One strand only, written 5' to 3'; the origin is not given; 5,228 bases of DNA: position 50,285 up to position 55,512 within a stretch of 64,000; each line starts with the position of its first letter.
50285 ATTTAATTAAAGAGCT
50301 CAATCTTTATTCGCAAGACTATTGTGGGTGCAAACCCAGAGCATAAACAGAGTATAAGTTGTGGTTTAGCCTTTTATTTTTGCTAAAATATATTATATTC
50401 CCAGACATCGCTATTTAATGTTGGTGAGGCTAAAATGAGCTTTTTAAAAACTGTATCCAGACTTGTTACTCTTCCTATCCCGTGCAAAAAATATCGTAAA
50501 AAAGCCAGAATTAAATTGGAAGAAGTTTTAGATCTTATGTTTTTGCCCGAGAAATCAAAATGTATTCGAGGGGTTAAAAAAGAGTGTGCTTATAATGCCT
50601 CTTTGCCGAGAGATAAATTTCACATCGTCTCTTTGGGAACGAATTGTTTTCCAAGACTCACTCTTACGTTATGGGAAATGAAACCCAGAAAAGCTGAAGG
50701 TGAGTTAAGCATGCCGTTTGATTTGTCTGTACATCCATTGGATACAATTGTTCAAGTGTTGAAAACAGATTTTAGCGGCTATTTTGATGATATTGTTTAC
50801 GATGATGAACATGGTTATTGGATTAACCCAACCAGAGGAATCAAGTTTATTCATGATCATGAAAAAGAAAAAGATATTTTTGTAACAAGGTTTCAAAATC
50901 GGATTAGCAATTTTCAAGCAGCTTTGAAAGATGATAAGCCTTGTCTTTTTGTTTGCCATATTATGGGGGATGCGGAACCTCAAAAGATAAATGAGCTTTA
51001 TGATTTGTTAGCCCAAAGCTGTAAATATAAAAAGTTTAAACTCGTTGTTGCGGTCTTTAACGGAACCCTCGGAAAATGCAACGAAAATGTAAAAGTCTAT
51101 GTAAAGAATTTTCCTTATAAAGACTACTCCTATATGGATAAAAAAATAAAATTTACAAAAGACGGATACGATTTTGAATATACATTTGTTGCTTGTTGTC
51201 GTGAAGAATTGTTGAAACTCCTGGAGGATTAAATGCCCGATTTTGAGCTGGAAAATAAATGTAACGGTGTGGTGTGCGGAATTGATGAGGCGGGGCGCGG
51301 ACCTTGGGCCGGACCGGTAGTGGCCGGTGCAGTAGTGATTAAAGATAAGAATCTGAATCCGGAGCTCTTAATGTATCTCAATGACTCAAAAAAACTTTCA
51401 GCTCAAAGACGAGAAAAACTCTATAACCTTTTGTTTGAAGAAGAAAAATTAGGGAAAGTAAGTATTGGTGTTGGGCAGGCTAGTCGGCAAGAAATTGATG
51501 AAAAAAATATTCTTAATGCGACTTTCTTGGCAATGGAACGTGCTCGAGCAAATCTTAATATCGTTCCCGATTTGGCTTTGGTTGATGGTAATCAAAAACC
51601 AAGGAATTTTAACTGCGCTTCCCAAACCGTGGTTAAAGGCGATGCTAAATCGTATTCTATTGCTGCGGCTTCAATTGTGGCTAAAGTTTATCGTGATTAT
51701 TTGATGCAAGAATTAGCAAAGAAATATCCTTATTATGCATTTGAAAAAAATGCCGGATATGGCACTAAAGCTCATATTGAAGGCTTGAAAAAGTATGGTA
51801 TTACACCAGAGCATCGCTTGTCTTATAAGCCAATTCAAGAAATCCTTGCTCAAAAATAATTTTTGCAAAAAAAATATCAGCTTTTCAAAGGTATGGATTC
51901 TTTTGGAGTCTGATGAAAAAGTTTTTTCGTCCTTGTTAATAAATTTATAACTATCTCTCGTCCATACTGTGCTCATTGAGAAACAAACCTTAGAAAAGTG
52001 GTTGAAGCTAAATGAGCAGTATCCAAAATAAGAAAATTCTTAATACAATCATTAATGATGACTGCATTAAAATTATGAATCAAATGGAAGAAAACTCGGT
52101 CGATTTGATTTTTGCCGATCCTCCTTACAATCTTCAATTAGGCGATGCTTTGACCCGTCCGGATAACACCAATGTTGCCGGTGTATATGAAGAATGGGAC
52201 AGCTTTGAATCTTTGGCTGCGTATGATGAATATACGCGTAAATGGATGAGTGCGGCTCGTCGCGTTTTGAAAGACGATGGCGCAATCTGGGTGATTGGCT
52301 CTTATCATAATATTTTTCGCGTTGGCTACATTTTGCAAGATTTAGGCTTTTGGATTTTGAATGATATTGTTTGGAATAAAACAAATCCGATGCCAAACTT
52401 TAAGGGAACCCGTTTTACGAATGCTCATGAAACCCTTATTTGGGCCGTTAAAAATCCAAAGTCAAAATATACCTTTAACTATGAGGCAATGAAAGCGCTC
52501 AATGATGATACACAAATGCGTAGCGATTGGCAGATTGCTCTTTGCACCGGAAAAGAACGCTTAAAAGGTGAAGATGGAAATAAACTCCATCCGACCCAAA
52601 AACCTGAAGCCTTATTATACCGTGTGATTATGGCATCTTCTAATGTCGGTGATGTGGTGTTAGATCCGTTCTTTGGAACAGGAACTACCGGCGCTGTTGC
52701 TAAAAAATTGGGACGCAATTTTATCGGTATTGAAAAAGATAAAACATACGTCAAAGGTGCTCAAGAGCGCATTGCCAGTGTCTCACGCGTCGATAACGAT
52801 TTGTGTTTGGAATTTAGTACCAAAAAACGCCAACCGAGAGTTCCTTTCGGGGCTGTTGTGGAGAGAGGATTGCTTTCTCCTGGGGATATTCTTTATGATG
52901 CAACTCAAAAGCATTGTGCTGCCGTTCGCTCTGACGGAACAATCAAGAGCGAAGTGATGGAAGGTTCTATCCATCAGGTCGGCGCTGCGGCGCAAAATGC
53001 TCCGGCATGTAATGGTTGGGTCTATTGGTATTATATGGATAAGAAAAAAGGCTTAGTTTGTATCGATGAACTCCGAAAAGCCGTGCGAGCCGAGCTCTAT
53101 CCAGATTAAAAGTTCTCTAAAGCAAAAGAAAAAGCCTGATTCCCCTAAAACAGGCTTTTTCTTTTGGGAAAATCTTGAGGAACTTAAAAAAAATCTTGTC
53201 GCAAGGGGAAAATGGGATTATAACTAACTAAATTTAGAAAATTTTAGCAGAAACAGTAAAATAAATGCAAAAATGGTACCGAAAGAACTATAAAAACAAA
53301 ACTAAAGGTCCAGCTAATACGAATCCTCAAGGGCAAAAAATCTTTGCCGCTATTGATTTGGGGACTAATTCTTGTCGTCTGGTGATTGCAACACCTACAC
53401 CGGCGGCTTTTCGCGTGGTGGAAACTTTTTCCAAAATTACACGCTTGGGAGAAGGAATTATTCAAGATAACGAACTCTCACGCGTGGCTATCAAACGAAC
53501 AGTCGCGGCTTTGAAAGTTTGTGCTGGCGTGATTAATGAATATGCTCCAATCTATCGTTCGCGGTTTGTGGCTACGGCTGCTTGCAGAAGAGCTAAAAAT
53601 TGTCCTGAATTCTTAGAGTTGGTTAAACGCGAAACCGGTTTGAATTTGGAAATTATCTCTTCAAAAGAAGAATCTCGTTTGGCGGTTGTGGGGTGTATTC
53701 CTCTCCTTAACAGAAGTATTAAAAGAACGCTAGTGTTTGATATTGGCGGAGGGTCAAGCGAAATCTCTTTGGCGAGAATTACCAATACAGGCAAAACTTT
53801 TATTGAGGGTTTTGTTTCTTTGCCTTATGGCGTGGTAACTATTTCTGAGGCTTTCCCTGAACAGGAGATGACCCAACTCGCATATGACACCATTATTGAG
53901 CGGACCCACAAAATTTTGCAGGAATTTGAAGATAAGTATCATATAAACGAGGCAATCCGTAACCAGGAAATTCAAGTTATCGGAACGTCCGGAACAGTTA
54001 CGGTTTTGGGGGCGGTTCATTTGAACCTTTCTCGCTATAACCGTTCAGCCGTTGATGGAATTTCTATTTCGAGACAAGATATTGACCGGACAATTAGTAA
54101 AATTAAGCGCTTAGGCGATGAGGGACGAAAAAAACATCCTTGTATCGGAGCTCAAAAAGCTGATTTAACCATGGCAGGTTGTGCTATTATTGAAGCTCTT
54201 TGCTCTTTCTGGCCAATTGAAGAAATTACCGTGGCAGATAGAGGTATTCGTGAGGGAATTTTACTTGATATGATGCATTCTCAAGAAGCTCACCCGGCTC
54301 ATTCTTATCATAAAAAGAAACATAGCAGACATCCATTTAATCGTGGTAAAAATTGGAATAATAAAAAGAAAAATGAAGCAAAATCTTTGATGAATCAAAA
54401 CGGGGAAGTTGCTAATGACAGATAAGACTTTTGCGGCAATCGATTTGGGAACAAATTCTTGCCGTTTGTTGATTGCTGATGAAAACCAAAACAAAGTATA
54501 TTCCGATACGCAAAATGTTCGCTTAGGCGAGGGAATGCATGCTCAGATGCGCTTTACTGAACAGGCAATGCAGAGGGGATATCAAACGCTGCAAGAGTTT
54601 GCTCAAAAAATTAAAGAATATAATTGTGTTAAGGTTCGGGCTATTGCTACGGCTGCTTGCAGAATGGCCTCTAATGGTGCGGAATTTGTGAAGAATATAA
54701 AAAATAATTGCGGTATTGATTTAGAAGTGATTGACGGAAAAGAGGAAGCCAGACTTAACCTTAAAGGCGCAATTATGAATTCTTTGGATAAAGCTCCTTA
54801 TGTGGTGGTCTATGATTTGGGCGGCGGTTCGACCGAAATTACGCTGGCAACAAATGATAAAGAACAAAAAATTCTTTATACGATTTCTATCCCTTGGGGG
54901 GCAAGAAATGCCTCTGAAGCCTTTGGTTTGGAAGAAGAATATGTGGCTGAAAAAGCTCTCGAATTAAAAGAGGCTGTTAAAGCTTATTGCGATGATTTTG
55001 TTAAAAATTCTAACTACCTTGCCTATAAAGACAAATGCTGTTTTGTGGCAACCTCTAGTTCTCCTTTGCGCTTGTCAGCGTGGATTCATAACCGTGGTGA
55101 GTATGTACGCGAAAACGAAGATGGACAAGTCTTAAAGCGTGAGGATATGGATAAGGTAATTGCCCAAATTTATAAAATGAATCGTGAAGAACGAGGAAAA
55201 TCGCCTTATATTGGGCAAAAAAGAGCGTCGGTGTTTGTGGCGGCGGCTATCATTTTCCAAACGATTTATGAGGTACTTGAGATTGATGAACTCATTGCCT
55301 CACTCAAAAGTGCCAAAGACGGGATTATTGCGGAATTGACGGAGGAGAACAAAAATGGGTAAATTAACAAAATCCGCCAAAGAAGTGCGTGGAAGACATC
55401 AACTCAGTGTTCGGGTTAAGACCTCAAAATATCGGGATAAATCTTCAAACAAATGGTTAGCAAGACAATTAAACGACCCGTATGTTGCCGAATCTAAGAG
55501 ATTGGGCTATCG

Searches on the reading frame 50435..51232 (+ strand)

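Call 83: search_protein_families(library=pfam, proteins=[window:50435-51232:+], max_evalue=0.001)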
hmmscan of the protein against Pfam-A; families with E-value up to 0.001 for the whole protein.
window:50435-51232:+ (265 aa): 1 family
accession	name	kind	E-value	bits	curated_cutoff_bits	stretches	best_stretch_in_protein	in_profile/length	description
PF08795.16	DUF1796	-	1.2e-07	32.1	23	1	64-194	3-142/166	Putative papain-like cysteine peptidase (DUF1796)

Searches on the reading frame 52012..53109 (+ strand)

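Call 83: search_protein_families(library=pfam, proteins=[window:52012-53109:+], max_evalue=0.001)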
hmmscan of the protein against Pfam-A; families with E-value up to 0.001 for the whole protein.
window:52012-53109:+ (365 aa): 3 families
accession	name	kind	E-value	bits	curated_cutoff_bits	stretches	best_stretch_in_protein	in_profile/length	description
PF01555.25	N6_N4_Mtase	-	1.2e-70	238.3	26.7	1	30-252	1-221/221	DNA methylase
PF18755.6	RAMA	-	1.5e-16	60.7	35.2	1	269-361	11-104/107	Restriction Enzyme Adenine Methylase Associated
PF03602.21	Cons_hypoth95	-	6.1e-05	23.2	24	0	5-43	88-127/182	Conserved hypothetical protein 95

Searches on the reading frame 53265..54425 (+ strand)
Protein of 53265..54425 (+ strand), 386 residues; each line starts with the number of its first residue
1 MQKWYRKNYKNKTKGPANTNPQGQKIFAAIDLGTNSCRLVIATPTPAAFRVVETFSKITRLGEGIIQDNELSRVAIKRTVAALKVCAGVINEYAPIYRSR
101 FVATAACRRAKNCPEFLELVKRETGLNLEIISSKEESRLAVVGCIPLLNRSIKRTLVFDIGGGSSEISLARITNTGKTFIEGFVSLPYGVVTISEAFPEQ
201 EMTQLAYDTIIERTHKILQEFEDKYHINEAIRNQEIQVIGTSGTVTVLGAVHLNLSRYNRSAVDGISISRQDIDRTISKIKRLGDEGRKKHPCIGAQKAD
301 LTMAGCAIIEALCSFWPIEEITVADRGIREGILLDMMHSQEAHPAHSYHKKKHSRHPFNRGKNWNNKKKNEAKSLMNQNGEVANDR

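Call 83: search_protein_families(library=pfam, proteins=[window:53265-54425:+], max_evalue=0.001)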
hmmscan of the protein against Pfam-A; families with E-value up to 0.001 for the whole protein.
window:53265-54425:+ (386 aa): 1 family
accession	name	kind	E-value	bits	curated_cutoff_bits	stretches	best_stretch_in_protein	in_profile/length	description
PF02541.22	Ppx-GppA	-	1.9e-45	155.9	27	1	41-339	2-284/285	Ppx/GppA phosphatase family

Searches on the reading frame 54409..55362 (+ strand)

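Call 83: search_protein_families(library=pfam, proteins=[window:54409-55362:+], max_evalue=0.001)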
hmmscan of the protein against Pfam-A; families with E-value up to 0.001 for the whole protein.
window:54409-55362:+ (317 aa): 1 family
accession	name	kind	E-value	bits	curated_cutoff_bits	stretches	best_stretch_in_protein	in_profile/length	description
PF02541.22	Ppx-GppA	-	3.1e-49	168.4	27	1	29-310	12-281/285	Ppx/GppA phosphatase family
